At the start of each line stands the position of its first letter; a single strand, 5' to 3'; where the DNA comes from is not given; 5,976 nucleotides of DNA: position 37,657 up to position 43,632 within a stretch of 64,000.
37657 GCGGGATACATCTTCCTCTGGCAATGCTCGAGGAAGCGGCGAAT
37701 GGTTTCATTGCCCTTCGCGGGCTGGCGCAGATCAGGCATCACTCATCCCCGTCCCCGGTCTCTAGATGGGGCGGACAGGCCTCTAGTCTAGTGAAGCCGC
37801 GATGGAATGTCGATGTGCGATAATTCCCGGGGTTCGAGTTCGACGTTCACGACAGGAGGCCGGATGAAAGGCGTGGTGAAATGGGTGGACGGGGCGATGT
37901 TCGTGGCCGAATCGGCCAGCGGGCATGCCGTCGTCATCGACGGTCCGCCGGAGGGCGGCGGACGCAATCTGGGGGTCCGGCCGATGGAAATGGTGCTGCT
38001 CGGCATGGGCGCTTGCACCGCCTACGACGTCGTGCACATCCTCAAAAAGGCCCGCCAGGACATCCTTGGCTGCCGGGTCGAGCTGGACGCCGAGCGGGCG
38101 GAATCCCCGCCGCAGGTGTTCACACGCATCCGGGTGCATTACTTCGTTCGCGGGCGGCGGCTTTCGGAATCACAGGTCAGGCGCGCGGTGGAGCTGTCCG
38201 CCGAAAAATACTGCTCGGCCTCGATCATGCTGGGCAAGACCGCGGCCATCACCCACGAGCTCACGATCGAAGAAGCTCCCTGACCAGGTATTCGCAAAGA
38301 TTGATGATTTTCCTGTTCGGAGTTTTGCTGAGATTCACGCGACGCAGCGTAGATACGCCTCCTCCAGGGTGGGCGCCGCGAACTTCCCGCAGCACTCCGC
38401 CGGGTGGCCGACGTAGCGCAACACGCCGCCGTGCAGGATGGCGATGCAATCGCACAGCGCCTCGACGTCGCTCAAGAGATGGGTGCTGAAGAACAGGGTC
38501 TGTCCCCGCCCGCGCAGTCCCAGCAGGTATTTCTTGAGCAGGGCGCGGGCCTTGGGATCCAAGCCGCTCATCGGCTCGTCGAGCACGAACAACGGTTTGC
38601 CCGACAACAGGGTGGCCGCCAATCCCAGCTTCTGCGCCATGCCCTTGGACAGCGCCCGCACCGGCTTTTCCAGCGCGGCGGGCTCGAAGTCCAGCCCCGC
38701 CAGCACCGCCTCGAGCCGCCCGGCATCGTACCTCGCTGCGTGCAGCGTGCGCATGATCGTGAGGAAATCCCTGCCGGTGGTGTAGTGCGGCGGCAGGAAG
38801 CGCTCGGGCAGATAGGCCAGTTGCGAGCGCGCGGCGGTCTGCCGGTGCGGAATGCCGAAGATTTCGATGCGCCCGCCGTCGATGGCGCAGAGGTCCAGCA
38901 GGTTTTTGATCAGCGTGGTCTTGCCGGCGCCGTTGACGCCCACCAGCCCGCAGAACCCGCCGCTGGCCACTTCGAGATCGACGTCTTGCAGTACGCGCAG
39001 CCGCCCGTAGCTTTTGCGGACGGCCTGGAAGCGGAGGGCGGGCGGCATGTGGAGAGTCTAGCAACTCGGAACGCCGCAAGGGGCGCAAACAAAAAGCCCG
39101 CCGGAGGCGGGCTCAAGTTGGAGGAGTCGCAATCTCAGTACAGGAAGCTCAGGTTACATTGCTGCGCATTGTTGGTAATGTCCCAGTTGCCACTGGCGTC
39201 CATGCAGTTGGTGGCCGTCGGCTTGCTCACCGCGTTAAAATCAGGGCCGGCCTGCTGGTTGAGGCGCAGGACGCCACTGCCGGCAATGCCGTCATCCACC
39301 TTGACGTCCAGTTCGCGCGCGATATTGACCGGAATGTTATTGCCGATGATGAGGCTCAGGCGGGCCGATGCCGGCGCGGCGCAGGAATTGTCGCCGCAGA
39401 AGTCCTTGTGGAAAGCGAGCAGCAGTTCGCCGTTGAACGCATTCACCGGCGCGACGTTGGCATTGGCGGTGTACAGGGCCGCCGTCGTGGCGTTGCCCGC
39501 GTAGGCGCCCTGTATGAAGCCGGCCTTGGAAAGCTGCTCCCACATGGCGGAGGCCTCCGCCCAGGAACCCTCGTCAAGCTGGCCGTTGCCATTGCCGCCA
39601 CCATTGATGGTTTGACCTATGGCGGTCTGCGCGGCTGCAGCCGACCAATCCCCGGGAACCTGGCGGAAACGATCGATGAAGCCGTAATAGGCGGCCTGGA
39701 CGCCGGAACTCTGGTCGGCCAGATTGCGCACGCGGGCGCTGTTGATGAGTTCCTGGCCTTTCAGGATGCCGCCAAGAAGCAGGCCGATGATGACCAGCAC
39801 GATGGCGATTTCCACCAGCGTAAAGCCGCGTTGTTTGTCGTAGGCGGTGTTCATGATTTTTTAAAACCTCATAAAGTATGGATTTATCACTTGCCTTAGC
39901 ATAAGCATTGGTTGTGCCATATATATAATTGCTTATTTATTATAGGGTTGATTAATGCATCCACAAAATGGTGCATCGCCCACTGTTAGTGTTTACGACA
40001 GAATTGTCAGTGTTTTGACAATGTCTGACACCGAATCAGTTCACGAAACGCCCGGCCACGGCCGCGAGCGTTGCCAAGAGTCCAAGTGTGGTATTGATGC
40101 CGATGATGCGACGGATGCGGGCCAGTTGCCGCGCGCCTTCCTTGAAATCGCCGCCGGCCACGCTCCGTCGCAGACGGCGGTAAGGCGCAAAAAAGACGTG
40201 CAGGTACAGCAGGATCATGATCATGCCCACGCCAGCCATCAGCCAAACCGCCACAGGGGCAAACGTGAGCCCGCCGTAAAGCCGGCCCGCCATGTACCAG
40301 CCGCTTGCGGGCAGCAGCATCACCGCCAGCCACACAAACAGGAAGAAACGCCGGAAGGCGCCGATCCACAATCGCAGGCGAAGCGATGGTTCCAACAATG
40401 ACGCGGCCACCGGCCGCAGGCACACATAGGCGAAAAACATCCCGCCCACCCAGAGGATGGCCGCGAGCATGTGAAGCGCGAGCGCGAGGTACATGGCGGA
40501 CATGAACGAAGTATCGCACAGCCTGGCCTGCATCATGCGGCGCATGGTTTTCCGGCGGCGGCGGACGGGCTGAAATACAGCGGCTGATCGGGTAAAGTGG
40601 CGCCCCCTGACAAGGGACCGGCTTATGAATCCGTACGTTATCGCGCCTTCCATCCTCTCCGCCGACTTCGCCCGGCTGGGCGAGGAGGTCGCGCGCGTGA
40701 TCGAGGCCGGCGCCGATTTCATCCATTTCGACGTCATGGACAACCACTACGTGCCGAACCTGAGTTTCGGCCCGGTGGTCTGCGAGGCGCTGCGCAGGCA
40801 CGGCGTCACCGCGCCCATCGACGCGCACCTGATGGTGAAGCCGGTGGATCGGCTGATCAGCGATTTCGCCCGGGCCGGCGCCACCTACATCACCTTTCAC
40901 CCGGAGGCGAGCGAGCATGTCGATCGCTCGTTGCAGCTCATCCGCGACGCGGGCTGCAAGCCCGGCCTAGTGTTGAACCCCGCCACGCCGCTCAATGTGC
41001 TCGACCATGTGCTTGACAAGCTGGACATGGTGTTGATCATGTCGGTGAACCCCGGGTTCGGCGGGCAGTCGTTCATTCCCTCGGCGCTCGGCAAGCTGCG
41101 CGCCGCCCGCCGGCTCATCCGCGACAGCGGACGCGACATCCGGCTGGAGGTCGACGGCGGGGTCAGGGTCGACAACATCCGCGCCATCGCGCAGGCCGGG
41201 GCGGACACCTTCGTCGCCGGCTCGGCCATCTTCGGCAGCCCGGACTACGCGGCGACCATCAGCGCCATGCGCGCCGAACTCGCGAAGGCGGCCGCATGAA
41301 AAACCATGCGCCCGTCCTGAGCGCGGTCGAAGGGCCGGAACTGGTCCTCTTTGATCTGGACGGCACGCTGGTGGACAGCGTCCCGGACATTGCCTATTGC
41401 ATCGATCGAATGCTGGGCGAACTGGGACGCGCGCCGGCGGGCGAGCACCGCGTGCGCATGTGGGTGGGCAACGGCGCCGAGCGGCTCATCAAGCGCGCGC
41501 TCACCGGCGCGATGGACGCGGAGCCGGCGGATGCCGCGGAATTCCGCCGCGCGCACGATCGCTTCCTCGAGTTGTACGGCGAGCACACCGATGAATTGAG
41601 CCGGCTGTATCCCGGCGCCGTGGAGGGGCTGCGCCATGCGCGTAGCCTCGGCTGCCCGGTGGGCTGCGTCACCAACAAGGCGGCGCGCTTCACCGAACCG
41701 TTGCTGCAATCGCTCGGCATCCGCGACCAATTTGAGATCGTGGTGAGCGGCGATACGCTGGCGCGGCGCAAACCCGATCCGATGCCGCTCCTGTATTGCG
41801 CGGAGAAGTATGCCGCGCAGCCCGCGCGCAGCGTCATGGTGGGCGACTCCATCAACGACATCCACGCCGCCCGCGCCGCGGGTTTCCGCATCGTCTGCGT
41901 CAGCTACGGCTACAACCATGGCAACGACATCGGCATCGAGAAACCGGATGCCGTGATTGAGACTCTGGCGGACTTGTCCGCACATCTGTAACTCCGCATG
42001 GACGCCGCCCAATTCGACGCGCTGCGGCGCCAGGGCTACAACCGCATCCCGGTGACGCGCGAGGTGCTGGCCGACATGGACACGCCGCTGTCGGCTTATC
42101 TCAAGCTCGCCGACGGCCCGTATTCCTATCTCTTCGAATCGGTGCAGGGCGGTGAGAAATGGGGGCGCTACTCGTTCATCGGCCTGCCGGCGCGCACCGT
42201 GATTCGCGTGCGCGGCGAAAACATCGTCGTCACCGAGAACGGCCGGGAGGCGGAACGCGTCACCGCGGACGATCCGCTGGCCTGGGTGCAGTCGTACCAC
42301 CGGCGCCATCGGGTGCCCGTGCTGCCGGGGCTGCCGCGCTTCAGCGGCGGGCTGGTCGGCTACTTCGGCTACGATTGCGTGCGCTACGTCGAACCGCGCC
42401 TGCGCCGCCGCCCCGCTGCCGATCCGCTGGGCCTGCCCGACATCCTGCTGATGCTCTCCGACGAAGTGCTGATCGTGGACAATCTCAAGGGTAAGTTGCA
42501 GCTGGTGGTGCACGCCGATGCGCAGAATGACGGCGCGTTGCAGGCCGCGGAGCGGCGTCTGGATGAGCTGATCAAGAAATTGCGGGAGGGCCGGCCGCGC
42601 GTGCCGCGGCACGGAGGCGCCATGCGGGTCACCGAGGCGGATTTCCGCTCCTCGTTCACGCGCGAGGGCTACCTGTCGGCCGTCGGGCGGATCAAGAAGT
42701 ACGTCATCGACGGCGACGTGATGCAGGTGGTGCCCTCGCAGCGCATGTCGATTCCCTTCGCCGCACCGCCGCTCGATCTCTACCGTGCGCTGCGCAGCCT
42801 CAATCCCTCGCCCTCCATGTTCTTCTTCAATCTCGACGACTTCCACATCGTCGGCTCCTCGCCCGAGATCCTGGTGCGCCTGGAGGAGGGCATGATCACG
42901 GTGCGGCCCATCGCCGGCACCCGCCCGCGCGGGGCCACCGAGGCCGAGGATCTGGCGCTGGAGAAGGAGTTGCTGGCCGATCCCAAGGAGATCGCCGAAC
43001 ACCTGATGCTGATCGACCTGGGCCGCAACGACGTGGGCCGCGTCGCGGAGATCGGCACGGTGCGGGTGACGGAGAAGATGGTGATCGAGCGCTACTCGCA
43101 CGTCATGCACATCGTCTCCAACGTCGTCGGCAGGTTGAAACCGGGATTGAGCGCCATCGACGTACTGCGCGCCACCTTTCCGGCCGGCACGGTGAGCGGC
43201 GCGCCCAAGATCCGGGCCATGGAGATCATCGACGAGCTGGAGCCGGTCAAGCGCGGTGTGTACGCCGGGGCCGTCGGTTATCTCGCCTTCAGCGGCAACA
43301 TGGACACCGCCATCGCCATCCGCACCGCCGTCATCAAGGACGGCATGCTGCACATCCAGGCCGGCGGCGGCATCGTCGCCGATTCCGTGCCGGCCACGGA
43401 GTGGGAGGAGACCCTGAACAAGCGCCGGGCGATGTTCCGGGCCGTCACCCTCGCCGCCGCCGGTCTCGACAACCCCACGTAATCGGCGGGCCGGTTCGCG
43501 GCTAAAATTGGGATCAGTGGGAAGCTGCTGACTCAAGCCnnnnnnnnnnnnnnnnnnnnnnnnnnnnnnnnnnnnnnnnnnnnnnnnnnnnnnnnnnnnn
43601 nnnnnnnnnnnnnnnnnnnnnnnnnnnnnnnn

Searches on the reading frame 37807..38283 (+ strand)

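Call 32: search_protein_families(library=pfam, proteins=[window:37807-38283:+], max_evalue=0.001)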
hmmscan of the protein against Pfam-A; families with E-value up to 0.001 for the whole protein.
window:37807-38283:+ (158 aa): 1 family
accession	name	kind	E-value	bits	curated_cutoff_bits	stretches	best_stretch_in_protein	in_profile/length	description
PF02566.24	OsmC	-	1.7e-17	64.1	27.5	1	53-150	2-99/100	OsmC-like protein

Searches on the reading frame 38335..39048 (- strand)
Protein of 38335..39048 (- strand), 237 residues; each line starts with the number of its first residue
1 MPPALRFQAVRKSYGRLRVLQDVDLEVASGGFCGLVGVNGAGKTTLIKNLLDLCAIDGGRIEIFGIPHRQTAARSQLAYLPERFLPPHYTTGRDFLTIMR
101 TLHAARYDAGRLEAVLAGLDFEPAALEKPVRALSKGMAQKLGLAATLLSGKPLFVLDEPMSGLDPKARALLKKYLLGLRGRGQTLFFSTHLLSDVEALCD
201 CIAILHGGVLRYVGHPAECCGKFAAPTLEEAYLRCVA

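Call 32: search_protein_families(library=pfam, proteins=[window:38335-39048:-], max_evalue=0.001)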
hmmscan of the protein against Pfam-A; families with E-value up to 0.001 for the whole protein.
window:38335-39048:- (237 aa): 3 families
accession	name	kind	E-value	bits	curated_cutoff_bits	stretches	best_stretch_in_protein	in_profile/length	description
PF00005.33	ABC_tran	-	3.3e-21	76.8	25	1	20-160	1-136/137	ABC transporter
PF13304.12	AAA_21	-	4.9e-13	50.2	27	1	129-190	234-298/304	AAA domain, putative AbiEii toxin, Type IV TA system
PF02463.25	SMC_N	-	0.00012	22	40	0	140-187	148-195/220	RecF/RecN/SMC N terminal domain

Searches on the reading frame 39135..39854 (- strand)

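Call 72: search_protein_families(library=pfam, proteins=[window:39135-39854:-], max_evalue=0.00001)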
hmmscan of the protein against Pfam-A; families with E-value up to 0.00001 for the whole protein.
window:39135-39854:- (239 aa): 1 family
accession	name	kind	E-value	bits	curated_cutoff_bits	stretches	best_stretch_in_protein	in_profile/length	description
PF07963.17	N_methyl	-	2.4e-08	33.6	21.2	1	7-31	3-27/27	Prokaryotic N-terminal methylation motif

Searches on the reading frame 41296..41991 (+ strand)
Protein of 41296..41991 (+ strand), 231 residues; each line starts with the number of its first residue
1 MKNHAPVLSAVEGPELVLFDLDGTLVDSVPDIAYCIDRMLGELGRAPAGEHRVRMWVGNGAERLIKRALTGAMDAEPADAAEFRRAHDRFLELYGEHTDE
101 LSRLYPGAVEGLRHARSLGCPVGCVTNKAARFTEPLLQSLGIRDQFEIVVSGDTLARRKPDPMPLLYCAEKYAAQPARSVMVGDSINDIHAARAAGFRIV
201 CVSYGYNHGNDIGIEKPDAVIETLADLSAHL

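Call 73: search_protein_families(library=pfam, proteins=[window:41296-41991:+], max_evalue=0.00001)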
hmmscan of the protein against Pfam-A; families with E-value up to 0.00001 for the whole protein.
window:41296-41991:+ (231 aa): 4 families
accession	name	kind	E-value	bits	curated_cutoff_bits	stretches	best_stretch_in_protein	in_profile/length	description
PF00702.32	Hydrolase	-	4.6e-34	118.9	26.4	1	16-196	3-191/191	haloacid dehalogenase-like hydrolase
PF13419.12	HAD_2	-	3e-33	115.9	23.8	1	17-202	1-178/178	Haloacid dehalogenase-like hydrolase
PF12710.13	HAD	-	1.7e-14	55.1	27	1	17-193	1-189/189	haloacid dehalogenase-like hydrolase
PF13242.12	Hydrolase_like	-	3e-14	53.1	22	1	157-227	2-75/75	HAD-hyrolase-like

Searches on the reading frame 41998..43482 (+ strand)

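Call 73: search_protein_families(library=pfam, proteins=[window:41998-43482:+], max_evalue=0.00001)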
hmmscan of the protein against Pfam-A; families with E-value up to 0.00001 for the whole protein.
window:41998-43482:+ (494 aa): 2 families
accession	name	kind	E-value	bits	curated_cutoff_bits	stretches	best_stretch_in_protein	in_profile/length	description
PF00425.24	Chorismate_bind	-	4.8e-94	315.1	27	1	222-475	2-257/257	chorismate binding enzyme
PF04715.19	Anth_synt_I_N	-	1.8e-33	116.2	23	1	26-168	1-139/140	Anthranilate synthase component I, N terminal region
